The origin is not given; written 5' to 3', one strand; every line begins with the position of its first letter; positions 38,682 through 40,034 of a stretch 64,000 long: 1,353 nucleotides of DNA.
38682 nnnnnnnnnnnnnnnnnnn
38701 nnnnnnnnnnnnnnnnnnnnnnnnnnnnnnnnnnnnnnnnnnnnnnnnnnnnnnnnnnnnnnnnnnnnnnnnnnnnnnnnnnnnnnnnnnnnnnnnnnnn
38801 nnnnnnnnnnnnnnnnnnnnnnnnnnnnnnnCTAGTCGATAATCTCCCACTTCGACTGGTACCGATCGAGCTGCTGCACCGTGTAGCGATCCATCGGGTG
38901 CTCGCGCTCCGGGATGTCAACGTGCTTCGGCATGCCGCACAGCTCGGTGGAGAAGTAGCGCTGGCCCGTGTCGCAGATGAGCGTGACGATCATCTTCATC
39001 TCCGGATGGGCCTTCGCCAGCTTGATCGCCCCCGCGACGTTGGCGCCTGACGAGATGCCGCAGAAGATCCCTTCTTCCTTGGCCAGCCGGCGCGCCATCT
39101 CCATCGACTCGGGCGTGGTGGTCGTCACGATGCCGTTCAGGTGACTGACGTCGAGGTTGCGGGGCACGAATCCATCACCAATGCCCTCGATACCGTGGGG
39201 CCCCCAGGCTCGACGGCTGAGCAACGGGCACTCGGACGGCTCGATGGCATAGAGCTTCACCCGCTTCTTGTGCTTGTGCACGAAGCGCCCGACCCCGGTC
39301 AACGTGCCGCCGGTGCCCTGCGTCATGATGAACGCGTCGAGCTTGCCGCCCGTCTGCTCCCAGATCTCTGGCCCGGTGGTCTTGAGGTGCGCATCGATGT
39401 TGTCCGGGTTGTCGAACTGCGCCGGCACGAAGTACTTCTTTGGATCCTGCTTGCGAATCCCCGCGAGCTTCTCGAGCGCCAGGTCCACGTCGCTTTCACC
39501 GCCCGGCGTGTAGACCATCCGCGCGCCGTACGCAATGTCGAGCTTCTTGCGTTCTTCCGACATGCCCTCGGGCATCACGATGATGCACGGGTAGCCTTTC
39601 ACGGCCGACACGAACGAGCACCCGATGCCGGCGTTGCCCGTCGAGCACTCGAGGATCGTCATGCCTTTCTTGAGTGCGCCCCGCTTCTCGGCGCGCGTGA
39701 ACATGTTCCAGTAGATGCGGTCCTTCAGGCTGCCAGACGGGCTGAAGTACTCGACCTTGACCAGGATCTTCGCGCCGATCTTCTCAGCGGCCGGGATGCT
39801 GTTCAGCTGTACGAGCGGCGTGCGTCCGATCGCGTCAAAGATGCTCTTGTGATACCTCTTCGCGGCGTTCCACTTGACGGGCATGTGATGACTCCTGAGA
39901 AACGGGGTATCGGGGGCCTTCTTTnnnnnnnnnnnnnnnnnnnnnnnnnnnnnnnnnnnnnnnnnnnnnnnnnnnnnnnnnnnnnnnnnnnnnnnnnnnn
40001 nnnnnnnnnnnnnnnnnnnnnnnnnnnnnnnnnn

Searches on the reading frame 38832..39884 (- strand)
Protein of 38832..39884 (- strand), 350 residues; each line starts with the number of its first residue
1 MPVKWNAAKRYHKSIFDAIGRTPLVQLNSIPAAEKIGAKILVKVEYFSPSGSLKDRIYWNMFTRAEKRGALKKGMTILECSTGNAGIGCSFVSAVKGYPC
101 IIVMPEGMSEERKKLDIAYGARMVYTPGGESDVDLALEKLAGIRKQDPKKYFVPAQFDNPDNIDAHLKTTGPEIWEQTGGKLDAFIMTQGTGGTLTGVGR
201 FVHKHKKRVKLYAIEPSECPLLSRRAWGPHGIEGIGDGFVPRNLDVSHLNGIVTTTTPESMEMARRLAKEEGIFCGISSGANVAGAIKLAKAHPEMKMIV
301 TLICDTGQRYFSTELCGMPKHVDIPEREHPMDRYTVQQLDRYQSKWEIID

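Call 73: search_protein_families(library=pfam, proteins=[window:38832-39884:-], max_evalue=0.00001)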
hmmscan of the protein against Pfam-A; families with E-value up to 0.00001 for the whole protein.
window:38832-39884:- (350 aa): 1 family
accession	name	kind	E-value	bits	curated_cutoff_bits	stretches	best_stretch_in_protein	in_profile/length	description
PF00291.31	PALP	-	4.8e-74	249.8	35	1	15-305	1-295/295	Pyridoxal-phosphate dependent enzyme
